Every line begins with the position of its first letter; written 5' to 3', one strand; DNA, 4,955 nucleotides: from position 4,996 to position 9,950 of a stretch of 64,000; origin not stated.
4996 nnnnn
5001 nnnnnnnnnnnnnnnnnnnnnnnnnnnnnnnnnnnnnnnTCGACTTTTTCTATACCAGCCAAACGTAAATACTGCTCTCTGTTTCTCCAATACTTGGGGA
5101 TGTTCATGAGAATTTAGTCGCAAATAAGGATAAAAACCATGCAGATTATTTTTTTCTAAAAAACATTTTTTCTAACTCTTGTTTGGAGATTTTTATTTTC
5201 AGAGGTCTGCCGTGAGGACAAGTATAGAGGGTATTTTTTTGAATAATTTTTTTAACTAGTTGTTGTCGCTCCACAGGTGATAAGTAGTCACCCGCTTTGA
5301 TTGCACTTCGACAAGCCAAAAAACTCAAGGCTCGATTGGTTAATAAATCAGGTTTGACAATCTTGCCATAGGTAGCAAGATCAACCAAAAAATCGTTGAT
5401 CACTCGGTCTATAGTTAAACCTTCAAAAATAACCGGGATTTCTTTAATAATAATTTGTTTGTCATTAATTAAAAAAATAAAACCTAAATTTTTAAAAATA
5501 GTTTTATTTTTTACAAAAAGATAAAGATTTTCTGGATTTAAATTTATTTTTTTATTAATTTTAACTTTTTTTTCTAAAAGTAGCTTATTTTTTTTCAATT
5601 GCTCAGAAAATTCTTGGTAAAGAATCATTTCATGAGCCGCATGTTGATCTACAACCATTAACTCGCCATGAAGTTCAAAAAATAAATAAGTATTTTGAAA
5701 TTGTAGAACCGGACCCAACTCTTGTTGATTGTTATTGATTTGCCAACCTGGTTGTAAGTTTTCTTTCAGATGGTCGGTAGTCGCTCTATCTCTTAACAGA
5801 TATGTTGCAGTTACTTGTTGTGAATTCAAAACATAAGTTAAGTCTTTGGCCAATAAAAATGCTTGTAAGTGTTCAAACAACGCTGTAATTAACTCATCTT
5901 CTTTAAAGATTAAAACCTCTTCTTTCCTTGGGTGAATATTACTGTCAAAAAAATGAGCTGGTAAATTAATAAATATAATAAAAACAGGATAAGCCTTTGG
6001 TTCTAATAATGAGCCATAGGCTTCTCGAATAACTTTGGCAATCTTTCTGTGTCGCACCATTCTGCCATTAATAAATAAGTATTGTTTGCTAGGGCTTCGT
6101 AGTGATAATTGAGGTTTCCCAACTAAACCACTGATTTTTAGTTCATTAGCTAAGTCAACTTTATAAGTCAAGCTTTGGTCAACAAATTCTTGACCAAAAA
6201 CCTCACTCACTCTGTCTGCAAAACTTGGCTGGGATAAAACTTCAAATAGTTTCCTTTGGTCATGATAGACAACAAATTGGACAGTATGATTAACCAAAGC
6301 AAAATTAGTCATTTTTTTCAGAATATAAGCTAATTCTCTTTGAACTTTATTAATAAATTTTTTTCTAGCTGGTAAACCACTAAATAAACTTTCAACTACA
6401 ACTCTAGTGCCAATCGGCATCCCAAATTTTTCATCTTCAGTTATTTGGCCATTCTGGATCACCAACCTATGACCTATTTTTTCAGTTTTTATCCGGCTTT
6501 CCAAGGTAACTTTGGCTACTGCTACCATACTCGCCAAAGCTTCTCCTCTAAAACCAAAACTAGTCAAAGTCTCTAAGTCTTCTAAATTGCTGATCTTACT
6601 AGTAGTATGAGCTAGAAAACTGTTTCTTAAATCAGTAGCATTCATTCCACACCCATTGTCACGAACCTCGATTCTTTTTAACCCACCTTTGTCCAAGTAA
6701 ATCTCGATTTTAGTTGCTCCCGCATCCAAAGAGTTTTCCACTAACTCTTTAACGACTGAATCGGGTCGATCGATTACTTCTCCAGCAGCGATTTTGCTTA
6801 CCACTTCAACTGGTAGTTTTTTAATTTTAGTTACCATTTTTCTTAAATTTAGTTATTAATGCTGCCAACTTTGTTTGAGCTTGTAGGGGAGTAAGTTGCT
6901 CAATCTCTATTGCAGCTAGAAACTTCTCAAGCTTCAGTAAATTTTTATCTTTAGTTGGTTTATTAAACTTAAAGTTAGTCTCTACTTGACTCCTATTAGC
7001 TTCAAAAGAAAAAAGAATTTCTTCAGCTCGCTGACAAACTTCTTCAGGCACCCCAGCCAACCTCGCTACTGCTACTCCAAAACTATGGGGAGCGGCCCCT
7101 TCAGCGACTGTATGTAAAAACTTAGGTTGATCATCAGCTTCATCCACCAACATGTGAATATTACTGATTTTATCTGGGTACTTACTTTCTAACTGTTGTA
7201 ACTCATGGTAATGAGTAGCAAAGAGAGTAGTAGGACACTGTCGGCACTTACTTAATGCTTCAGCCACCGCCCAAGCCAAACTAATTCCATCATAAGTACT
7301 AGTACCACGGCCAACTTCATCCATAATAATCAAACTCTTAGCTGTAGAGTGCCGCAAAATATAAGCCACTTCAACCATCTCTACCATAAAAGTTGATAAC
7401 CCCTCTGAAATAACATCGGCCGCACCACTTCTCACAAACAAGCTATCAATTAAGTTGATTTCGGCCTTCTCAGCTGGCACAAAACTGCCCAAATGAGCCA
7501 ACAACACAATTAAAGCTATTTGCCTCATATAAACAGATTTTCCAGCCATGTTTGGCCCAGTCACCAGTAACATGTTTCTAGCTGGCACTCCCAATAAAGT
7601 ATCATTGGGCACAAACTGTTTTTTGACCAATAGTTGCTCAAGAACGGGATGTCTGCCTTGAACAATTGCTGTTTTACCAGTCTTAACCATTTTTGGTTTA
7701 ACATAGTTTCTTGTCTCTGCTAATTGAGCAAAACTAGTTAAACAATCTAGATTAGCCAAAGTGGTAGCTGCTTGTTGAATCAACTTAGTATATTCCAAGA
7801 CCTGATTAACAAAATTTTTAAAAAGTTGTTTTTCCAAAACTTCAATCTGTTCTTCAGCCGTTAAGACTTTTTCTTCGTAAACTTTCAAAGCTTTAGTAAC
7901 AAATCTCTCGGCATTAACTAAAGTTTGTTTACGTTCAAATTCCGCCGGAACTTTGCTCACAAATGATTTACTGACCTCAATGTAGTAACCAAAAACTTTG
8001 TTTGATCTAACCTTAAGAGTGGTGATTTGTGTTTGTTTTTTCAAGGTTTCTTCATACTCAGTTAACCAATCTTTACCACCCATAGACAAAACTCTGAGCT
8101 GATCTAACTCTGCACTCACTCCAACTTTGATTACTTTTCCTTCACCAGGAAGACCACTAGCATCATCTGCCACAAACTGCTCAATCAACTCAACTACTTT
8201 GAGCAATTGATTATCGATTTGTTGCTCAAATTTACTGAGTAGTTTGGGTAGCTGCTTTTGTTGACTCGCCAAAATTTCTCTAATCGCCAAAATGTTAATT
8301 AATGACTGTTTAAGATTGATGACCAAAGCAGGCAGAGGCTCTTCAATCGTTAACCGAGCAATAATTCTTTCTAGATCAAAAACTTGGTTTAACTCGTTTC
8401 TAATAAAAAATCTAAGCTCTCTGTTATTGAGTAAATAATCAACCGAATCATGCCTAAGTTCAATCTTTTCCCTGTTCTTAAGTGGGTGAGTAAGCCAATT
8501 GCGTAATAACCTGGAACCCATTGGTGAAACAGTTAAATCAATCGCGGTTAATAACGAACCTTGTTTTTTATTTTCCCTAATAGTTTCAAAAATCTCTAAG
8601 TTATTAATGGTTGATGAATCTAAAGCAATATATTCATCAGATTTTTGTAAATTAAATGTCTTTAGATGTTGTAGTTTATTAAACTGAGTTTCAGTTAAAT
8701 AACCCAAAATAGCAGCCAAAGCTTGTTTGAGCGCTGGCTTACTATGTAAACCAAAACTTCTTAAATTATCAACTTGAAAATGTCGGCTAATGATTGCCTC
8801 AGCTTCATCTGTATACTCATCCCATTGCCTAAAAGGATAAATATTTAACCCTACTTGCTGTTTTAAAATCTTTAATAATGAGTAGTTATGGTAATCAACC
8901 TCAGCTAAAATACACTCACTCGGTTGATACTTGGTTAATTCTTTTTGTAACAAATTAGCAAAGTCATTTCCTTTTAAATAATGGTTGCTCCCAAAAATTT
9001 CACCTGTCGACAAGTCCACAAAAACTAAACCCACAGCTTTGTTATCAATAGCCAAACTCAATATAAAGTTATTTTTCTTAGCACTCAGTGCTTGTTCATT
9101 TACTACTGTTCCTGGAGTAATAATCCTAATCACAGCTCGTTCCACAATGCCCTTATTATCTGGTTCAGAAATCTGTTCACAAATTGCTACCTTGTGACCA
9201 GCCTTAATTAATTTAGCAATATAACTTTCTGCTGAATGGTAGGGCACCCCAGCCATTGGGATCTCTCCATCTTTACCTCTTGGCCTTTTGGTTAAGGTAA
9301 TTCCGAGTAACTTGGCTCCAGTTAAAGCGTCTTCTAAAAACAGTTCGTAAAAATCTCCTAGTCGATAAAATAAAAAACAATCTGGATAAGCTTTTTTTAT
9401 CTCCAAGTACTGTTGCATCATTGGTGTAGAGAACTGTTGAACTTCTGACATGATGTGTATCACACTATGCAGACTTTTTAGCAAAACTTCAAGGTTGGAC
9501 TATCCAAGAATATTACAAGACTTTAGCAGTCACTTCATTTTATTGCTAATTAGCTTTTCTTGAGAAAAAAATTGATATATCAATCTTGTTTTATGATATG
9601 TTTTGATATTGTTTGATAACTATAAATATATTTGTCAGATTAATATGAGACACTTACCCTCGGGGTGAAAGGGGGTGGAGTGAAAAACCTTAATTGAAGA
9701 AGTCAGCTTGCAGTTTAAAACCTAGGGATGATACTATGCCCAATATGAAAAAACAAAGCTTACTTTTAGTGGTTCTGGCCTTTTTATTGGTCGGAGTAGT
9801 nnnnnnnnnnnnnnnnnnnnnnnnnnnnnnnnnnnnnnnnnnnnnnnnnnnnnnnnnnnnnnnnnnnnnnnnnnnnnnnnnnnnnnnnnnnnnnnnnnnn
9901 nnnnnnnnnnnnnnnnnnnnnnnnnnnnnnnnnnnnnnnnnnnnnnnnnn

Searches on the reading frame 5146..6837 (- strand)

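Call 12: search_protein_families(library=pfam, proteins=[window:5146-6837:-])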
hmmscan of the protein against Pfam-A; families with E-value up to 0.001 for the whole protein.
window:5146-6837:- (563 aa): 4 families
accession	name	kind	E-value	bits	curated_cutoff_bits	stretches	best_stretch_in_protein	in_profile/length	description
PF01119.25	DNA_mis_repair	-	8.7e-30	103.2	26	1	211-328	2-118/119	DNA mismatch repair protein, C-terminal domain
PF08676.16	MutL_C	-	2.7e-25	89.2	25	1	378-519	2-142/142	MutL C terminal dimerisation domain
PF13589.12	HATPase_c_3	-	7.7e-17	62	25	1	26-121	4-99/137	Histidine kinase-, DNA gyrase B-, and HSP90-like ATPase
PF02518.31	HATPase_c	-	1.4e-08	35.6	26.4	1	23-88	4-64/111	Histidine kinase-, DNA gyrase B-, and HSP90-like ATPase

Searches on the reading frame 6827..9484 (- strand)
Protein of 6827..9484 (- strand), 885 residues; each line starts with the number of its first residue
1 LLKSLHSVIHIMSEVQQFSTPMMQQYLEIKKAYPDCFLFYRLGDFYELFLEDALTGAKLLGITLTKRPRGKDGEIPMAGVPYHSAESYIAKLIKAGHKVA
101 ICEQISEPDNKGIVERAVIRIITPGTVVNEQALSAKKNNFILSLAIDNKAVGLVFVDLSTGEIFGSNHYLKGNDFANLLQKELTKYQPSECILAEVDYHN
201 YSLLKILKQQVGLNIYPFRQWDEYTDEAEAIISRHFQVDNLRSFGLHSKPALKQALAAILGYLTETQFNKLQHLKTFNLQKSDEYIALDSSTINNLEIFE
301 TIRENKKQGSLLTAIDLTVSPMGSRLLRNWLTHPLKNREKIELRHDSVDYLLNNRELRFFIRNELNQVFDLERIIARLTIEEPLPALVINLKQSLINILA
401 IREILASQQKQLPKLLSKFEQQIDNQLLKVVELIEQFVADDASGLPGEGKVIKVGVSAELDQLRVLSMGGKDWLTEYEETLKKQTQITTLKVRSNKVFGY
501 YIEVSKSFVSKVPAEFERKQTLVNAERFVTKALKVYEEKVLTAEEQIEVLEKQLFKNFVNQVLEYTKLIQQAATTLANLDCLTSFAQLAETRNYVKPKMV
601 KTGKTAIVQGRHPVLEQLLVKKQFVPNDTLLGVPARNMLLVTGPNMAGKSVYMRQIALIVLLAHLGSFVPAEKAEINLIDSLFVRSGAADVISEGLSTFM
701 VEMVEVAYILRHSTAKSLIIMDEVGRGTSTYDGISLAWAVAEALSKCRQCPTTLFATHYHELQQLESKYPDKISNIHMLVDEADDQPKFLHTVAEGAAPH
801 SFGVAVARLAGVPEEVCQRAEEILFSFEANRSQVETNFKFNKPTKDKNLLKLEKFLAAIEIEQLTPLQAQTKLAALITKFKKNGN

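Call 12: search_protein_families(library=pfam, proteins=[window:6827-9484:-])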
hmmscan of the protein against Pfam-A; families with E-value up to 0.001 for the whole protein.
window:6827-9484:- (885 aa): 5 families
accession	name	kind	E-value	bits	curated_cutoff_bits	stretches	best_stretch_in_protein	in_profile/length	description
PF00488.27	MutS_V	-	2.3e-76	256.4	30.2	1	640-826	2-186/188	MutS domain V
PF05192.23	MutS_III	-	6.2e-45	154.4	34.1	1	291-586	1-194/194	MutS domain III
PF01624.25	MutS_I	-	2.4e-43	147.3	20.6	1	20-130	1-112/113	MutS domain I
PF05190.23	MutS_IV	-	5.7e-26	91.1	22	1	455-545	1-91/92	MutS family domain IV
PF05188.22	MutS_II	-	1.5e-19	71.2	25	1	139-275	1-133/133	MutS domain II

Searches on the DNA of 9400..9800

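Call 31: search_rna_families(source=window, start=9400, end=9800, threshold=evalue, max_evalue=10)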
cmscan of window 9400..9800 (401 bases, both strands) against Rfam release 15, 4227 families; matches with E-value up to 10: 6.
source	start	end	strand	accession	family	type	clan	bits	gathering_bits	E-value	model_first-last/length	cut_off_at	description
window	9590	9707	+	RF01873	PISRT1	Gene; lncRNA;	-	17.4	70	8.2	1-107/107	no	Polled intersex syndrome regulated transcript 1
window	9647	9686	-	RF01329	CRISPR-DR15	Gene; CRISPR;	-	16.9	36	1.1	1-37/37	no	CRISPR RNA direct repeat element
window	9588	9688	+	RF01164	SNORD107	Gene; snRNA; snoRNA; CD-box;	-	15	50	6.4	1-74/74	no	Small nucleolar RNA SNORD107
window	9487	9589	+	RF00082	SraG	Gene; sRNA;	-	13.3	50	9.3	1-177/177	no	SraG RNA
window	9414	9463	-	RF01155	snoR101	Gene; snRNA; snoRNA; CD-box;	-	13.1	40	4.2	1-66/66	no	Small nucleolar RNA snoR101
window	9642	9744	+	RF02220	ZNRD1-AS1_3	Gene; lncRNA;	-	12.3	60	3.6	1-104/104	no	ZNRD1 antisense RNA 1 conserved region 3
